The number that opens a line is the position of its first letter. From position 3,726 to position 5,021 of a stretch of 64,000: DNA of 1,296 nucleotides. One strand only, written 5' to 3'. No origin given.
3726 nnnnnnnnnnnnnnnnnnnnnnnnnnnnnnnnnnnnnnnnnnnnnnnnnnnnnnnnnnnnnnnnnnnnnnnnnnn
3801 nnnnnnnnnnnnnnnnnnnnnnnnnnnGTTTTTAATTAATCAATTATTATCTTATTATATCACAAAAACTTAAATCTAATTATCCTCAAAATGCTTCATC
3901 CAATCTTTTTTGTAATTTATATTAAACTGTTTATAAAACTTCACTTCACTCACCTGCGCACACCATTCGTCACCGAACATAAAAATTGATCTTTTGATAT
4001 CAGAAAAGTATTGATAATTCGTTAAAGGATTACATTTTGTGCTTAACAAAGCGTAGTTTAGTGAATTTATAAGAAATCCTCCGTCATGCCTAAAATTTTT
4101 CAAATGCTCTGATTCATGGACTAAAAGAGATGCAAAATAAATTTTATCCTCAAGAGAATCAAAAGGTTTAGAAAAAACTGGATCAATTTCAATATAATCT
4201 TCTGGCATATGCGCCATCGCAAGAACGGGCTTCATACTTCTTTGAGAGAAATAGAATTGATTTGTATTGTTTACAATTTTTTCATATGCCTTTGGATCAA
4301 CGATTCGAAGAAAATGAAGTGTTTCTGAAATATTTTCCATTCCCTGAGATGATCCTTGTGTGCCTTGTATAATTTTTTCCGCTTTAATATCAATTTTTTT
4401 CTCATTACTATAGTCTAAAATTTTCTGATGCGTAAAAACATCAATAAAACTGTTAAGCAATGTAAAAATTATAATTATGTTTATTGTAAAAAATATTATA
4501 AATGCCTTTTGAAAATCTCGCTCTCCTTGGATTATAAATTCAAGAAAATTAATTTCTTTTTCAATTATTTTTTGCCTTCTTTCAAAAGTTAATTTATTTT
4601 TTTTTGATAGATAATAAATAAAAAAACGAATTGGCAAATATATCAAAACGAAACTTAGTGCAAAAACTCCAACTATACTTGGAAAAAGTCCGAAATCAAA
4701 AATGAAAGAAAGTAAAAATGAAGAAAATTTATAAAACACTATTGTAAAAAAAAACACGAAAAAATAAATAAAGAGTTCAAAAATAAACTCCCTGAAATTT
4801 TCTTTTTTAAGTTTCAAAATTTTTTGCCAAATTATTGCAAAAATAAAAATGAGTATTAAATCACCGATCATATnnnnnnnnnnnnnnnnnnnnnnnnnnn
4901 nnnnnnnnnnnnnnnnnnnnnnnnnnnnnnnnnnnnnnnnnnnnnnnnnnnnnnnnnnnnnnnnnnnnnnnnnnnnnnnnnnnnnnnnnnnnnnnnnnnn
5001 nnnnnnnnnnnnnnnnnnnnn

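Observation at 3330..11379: Island of three distinct HEXXH metalloproteases interleaved with secreted Ca-binding/Cys-rich surface proteins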

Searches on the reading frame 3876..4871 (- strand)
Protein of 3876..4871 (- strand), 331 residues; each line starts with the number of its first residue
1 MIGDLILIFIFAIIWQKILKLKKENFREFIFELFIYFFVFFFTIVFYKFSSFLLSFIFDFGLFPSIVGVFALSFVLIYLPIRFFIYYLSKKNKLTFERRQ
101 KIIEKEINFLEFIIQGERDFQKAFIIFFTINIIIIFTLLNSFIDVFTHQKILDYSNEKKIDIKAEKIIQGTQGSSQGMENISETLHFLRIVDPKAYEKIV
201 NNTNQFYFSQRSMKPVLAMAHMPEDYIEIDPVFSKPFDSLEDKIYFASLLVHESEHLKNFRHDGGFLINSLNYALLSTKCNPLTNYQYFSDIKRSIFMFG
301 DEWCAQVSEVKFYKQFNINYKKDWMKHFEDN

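Call 3: search_protein_families(library=pfam, proteins=[window:3876-4871:-], max_evalue=0.1)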
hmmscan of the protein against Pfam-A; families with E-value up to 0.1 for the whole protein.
window:3876-4871:- (331 aa): 0 families

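Call 4: search_protein_families(library=ncbifam, proteins=[window:3876-4871:-], max_evalue=0.1)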
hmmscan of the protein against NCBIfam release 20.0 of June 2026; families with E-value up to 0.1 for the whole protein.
window:3876-4871:- (331 aa): 0 families

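Call 5: find_homologous_proteins(query=window:3876-4871:-, max_evalue=0.001)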
Query window:3876-4871:- (331 aa): 40 proteins with E <= 0.001 among 2472 candidates.
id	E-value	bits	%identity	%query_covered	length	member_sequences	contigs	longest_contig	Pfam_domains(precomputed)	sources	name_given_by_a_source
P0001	9.2e-212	720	100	100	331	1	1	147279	-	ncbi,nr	ncbi:MAG: hypothetical protein P1P85_01175 [Patescibacteria group bacterium]|nr:hypothetical protein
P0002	1.1e-174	598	80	100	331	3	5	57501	-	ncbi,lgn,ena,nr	ncbi:MAG: hypothetical protein KAI67_03900 [Candidatus Pacebacteria bacterium]|nr:hypothetical prote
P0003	1.9e-165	568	76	100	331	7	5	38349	-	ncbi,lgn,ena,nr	ncbi:MAG: hypothetical protein KAI57_03640 [Candidatus Pacebacteria bacterium]|nr:hypothetical prote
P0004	1.7e-164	565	75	100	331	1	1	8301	-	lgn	-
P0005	1.2e-161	556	73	100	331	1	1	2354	-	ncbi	-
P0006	2.0e-157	542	72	100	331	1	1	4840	-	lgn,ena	-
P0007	2.1e-156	538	71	100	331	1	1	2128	-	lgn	-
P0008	9.1e-153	526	69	100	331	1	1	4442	-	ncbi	-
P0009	1.7e-152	526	69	100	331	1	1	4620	-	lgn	-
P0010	7.5e-151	520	69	100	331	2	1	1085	-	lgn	-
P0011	2.5e-149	515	69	100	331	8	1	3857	-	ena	-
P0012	1.7e-130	453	61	100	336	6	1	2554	-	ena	-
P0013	1.4e-129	450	62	100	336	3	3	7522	-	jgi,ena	-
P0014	1.6e-129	450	62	100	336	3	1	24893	-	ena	-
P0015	2.3e-128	446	61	100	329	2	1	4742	-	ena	-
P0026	5.7e-120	419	57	99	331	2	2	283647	-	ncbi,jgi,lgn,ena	ncbi:MAG: hypothetical protein WC788_00515 [Candidatus Paceibacterota bacterium]|jgi:hypothetical pr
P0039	8.3e-53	198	37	98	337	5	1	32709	-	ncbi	ncbi:MAG: hypothetical protein V1732_04485 [Patescibacteria group bacterium]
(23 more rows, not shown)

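Call 6: find_encoding_contigs(protein=window:3876-4871:-, flank=10000, max_places=6)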
Protein window:3876-4871:- (331 aa): no gene with exactly this product is on record in the collection.

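Call 7: find_encoding_contigs(protein=P0002, flank=10000, max_places=2)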
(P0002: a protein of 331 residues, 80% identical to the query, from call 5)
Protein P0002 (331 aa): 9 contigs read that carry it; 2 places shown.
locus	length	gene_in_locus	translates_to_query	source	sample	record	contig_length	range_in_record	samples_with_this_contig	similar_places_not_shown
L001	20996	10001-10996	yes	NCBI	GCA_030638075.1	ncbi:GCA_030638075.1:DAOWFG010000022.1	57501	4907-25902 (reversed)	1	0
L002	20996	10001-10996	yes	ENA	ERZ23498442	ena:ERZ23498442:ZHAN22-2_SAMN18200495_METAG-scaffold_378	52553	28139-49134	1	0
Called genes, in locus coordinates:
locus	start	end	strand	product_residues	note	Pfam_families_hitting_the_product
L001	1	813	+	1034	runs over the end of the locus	PF08309:LVIVD (faint), PF18895:T4SS_pilin (weak)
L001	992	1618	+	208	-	-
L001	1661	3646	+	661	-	-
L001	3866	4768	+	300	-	PF01435:Peptidase_M48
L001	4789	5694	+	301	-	-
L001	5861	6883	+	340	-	PF00515:TPR_1 (faint), PF07719:TPR_2 (weak)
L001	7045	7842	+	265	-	-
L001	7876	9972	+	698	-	PF01435:Peptidase_M48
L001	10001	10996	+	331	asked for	-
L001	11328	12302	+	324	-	-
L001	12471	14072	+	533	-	-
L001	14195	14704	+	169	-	-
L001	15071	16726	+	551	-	PF00005:ABC_tran, PF13555:AAA_29 (faint), PF00931:NB-ARC (faint), PF01926:MMR_HSR1 (faint), PF02463:SMC_N (faint), PF13173:AAA_14 (faint), PF12848:ABC_tran_Xtn, PF00005:ABC_tran, +2 more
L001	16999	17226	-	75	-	-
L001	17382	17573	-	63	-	-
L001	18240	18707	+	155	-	-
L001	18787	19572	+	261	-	-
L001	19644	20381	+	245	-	-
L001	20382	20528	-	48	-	-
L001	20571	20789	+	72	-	PF05901:Excalibur (weak)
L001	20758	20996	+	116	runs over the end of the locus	-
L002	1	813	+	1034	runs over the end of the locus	PF08309:LVIVD (faint), PF18895:T4SS_pilin (weak)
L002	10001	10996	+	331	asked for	-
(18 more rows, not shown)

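Call 8: find_encoding_contigs(protein=P0026, flank=10000, max_places=2)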
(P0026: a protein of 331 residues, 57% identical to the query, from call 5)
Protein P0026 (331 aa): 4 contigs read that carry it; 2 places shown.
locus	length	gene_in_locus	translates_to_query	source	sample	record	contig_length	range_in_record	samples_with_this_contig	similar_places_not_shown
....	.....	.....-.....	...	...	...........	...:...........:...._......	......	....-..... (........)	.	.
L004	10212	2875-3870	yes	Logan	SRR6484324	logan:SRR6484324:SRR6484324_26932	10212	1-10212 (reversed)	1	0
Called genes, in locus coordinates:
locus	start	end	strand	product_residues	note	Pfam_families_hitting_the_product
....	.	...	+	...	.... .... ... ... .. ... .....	-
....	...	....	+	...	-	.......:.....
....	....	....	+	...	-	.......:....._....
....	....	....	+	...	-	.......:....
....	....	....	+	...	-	-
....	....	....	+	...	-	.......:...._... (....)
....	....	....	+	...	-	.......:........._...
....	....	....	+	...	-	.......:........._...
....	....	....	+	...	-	-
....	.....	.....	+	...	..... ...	-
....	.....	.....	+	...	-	-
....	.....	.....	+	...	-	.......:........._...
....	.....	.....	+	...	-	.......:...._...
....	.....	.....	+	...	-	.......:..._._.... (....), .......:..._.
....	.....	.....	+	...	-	-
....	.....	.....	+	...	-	-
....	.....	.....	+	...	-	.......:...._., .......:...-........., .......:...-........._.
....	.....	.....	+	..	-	-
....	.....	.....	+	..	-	-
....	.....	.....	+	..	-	-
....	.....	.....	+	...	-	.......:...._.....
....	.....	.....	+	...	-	-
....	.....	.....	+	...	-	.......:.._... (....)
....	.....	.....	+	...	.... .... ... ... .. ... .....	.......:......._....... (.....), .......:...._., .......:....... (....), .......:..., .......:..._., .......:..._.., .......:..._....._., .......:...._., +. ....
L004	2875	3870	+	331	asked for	-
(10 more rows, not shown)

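Call 9: find_encoding_contigs(protein=P0039, flank=10000, max_places=2)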
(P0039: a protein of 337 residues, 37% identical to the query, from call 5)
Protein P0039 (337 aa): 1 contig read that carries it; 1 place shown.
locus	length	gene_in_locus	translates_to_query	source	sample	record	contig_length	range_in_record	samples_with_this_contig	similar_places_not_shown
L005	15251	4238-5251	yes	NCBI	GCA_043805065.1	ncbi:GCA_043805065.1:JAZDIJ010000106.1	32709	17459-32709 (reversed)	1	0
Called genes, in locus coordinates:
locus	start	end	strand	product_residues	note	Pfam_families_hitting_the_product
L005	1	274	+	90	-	?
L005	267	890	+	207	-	PF08843:AbiEii (faint)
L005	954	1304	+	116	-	PF09685:MamF_MmsF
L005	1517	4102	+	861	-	PF01326:PPDK_N, PF00391:PEP-utilizers, PF02896:PEP-utilizers_C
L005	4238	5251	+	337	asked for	-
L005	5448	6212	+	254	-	PF01145:Band_7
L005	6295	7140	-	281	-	PF00215:OMPdecase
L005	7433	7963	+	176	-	PF13453:Zn_ribbon_TFIIB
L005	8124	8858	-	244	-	PF02834:LigT_PEase (faint), PF13563:2_5_RNA_ligase2, PF06299:DUF1045 (weak)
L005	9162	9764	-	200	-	PF03848:TehB, PF05148:Methyltransf_8 (weak), PF02353:CMAS (weak), PF13489:Methyltransf_23, PF13847:Methyltransf_31, PF13649:Methyltransf_25, PF08241:Methyltransf_11, PF08242:Methyltransf_12, +3 more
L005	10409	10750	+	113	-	PF00076:RRM_1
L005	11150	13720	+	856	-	PF00690:Cation_ATPase_N, PF00122:E1-E2_ATPase, PF00702:Hydrolase, PF08282:Hydrolase_3 (faint), PF13246:Cation_ATPase, PF00689:Cation_ATPase_C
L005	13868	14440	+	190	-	PF00293:NUDIX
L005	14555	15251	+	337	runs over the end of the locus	PF00890:FAD_binding_2 (weak), PF01266:DAO (weak), PF01494:FAD_binding_3, PF01946:Thi4 (weak), PF03486:HI0933_like, PF05834:Lycopene_cycl, PF07992:Pyr_redox_2, PF13450:NAD_binding_8, +2 more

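Call 10: find_encoding_contigs(protein=P0014, flank=10000, max_places=2)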
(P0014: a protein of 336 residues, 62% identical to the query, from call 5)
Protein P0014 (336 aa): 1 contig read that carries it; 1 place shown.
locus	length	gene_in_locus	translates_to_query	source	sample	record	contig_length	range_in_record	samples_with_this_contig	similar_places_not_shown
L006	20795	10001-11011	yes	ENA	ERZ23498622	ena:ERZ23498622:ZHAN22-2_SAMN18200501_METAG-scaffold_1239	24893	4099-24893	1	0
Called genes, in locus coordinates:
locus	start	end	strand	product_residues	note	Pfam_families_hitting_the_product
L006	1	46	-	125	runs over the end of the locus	PF18895:T4SS_pilin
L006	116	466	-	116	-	PF04956:TrbC, PF18895:T4SS_pilin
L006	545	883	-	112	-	PF18895:T4SS_pilin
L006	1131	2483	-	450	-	PF01547:SBP_bac_1, PF13416:SBP_bac_8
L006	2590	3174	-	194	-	PF01209:Ubie_methyltran, PF05175:MTS, PF01728:FtsJ (weak), PF02475:TRM5-TYW2_MTfase, PF13847:Methyltransf_31, PF08241:Methyltransf_11, PF08242:Methyltransf_12, PF13649:Methyltransf_25, +2 more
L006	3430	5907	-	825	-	PF00521:DNA_topoisoIV, PF03989:DNA_gyraseA_C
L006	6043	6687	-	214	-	PF13483:Lactamase_B_3, PF12706:Lactamase_B_2 (faint)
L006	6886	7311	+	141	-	PF00075:RNase_H, PF13456:RVT_3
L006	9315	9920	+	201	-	PF02706:Wzz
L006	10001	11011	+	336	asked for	-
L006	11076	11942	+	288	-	-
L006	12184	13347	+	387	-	PF13579:Glyco_trans_4_4 (weak), PF13439:Glyco_transf_4, PF20706:GT4-conflict, PF00534:Glycos_transf_1, PF13692:Glyco_trans_1_4, PF13524:Glyco_trans_1_2 (weak), PF00982:Glyco_transf_20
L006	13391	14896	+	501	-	PF04932:Wzy_C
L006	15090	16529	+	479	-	PF04932:Wzy_C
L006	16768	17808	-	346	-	-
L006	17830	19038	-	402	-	PF00579:tRNA-synt_1b, PF22421:SYY_C-terminal, PF01479:S4 (weak)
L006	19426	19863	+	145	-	PF02681:DUF212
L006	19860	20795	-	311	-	?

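Call 15: search_solved_structures(query=A1, max_evalue=10)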
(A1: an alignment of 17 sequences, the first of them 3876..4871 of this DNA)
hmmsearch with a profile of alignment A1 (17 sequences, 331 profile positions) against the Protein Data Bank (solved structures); distinct sequences matched with E-value up to 10: 1.
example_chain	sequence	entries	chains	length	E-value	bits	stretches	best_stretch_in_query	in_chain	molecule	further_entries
7rmy_A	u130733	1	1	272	1.7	11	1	69-188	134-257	De Novo designed tunable homodimer, D_3-337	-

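Call 20: search_protein_representatives(alignment_id=A1)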
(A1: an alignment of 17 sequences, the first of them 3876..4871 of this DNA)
Query: 17 sequences, 331 profile positions. Proteins with E-value up to 0.001 (for the whole library): 14; up to 1e-10: 6; up to 1e-30: 4. The best 14 are listed.
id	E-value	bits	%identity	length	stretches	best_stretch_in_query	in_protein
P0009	8.4e-150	514.9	-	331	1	1-331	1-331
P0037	4.9e-136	469.7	-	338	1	1-331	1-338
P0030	1.0e-93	330.6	-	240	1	1-240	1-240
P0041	5.4e-33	131.0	-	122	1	1-114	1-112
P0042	2.5e-11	59.8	-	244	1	137-315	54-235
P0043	2.7e-11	59.7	-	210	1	156-316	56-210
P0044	2.8e-08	49.8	-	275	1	161-313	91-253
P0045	2.6e-06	43.3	-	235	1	111-317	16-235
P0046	4.5e-06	42.5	-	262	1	115-315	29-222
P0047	4.4e-05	39.3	-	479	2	170-266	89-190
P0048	5.5e-05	38.9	-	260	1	170-288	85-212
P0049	1.9e-04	37.2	-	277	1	145-315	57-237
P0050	5.2e-04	35.7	-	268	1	132-319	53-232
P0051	6.2e-04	35.5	-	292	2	155-269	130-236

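Call 22: search_protein_families(library=pfam, proteins=[P0042, P0043, P0044, P0045, P0046, P0047, P0048, P0049, P0050, P0051], max_evalue=1)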
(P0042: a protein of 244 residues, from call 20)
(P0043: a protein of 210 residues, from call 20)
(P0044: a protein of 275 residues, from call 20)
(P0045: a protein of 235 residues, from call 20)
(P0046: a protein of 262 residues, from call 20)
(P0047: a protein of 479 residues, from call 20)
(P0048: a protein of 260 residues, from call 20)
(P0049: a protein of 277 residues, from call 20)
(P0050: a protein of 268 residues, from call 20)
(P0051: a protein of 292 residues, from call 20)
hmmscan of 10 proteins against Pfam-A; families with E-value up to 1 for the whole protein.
P0042 (244 aa): 0 families

P0043 (210 aa): 2 families
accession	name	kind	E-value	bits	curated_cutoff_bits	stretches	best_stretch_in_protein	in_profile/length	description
PF14521.12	Aspzincin_M35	-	0.04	14.8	30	1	76-156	22-104/142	Lysine-specific metallo-endopeptidase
PF04612.17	T2SSM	-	0.24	12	27.8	1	30-71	16-57/160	Type II secretion system (T2SS), protein M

P0044 (275 aa): 1 family
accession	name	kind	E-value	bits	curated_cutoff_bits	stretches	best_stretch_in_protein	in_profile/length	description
PF07584.16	BatA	-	0.017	16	25.9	1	59-97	4-40/77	Aerotolerance regulator N-terminal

P0045 (235 aa): 1 family
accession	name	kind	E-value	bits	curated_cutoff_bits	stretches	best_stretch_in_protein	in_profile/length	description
PF15638.11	Tox-MPTase2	-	0.035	14.2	25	1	152-198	90-136/196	Metallopeptidase toxin 2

P0046 (262 aa): 1 family
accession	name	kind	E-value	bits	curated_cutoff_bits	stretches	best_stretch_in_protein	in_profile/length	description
PF16492.10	Cadherin_C_2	-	0.0096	17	31.5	1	44-67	3-26/85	Cadherin cytoplasmic C-terminal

P0047 (479 aa): 3 families
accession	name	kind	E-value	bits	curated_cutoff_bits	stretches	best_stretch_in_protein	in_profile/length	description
PF07833.16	Cu_amine_oxidN1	-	1.3e-14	54.5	24.2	2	276-315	69-108/108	Copper amine oxidase N-terminal domain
PF12315.14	DA1-like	-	0.059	13.2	25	0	167-216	91-140/213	Protein DA1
PF14891.12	Peptidase_M91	-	0.11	13.2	25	0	87-136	4-52/176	Effector protein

P0048 (260 aa): 0 families

P0049 (277 aa): 1 family
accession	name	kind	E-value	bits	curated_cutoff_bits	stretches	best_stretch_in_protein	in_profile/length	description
PF12363.14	Phage_TAC_12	-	0.049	14.5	26.2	1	61-116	54-109/111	Phage tail assembly chaperone protein, TAC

P0050 (268 aa): 0 families

P0051 (292 aa): 0 families

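Call 23: predict_structure(alignment_id=A1)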
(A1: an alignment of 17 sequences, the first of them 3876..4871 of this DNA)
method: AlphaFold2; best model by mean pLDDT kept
length: 331 residues; sequences in the alignment: 17
mean_pLDDT: 77.1   pTM: 0.55
mean pLDDT of the five models: 77.1, 76.3, 73.9, 72.4, 71.0
residues with pLDDT >= 90: 59; 70-90: 188; 50-70: 69; < 50: 15
segments of 3 or more residues with pLDDT < 50: 59-62, 144-153
pLDDT, mean of each block of 10 residues (from residue 1): 65 80 78 83 76 60 58 81 85 78 78 69 74 67 46 63 93 92 92 89 93 86 89 87 90 89 67 79 73 60 85 77 62 42
secondary structure, 60 per line:
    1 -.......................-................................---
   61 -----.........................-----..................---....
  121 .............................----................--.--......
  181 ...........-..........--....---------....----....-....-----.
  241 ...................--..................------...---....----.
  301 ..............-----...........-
elements in order: H2-24 H26-57 H66-90 H96-113 H117-149 H154-169 H175-191 H193-202 E205-208 E218-221 E226-229 H231-234 H240-259 H262-279 H292-295 H300-314 H320-330

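Call 27: fold_search(model_id=the predicted structure, library=pdb)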
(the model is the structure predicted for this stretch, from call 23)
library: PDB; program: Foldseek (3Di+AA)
matches with E <= 10: 71; with E <= 0.001: 0
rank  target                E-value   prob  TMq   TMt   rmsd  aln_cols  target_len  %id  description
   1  4qhg                  1.8e-01  0.85  0.16  0.40   9.2       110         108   22  Crystal structure of Methanocaldococcus jannaschii dimeric selecase (released 2014-07-16)
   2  4qhi_B                1.9e-01  0.85  0.17  0.41   9.3       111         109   22  Crystal structure of Methanocaldococcus jannaschii selecase mutant R36W (released 2014-07-16)
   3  5ln5_A                1.9e-01  0.84  0.17  0.40   6.8        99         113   21  Crystal structure of the Wss1 E203Q mutant from S. pombe (released 2016-11-09)
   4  4qhj_A                2.5e-01  0.77  0.15  0.38   8.8       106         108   24  Crystal structure of Methanocaldococcus jannaschii selecase mutant I100F+H107F (released 2014-07-16)
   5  1g12                  2.7e-01  0.47  0.18  0.32  10.3       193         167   13  ZINC PEPTIDASE FROM GRIFOLA FRONDOSA (released 2001-03-14)
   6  4qhi_A                3.7e-01  0.87  0.17  0.45   7.9       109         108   22  Crystal structure of Methanocaldococcus jannaschii selecase mutant R36W (released 2014-07-16)
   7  4qhi_D                3.7e-01  0.66  0.16  0.39   9.3       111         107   22  Crystal structure of Methanocaldococcus jannaschii selecase mutant R36W (released 2014-07-16)
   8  4qhi_C                5.0e-01  0.75  0.16  0.43   8.2       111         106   23  Crystal structure of Methanocaldococcus jannaschii selecase mutant R36W (released 2014-07-16)
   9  4qhf                  5.5e-01  0.72  0.16  0.42   9.4       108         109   22  Crystal structure of Methanocaldococcus jannaschii monomeric selecase (released 2014-07-16)
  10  4jix_A                6.3e-01  0.54  0.17  0.42   8.6       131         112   17  Crystal structure of the metallopeptidase zymogen of Methanocaldococcus jannaschii jannalysin (released 2013-06-12)
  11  4qhh                  6.9e-01  0.38  0.16  0.36   7.5       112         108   22  Crystal structure of Methanocaldococcus jannaschii tetrameric selecase (released 2014-07-16)
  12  1eb6                  7.6e-01  0.28  0.18  0.30  14.9       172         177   11  Deuterolysin from Aspergillus oryzae (released 2001-11-23)
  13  3c37_A                8.4e-01  0.30  0.22  0.30  12.3       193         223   16  X-ray structure of the putative Zn-dependent peptidase Q74D82 at the resolution 1.7 A. Northeast Structural Genomics C (released 2008-02-12)
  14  9g5j_C                9.7e-01  0.23  0.17  0.24  11.5       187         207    8  Structure of the PRO-PRO endopeptidase (PPEP-3) E153A Y189F in complex with substrate peptide Ac-EPLPPPP-NH2 from Geob (released 2025-07-30)
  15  1pwq_B                1.0e+00  0.33  0.26  0.14  10.3       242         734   10  Crystal structure of Anthrax Lethal Factor complexed with Thioacetyl-Tyr-Pro-Met-Amide, a metal-chelating peptidyl sma (released 2004-01-13)
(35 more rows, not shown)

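Call 35: find_encoding_contigs(protein=P0049, flank=6000, max_places=2)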
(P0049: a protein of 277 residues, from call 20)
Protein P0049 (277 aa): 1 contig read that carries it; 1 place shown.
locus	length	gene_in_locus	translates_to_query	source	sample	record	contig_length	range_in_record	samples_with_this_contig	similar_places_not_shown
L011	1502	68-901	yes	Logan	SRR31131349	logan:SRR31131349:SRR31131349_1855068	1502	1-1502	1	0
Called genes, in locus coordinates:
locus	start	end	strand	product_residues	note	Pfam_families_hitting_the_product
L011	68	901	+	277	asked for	-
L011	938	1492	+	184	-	-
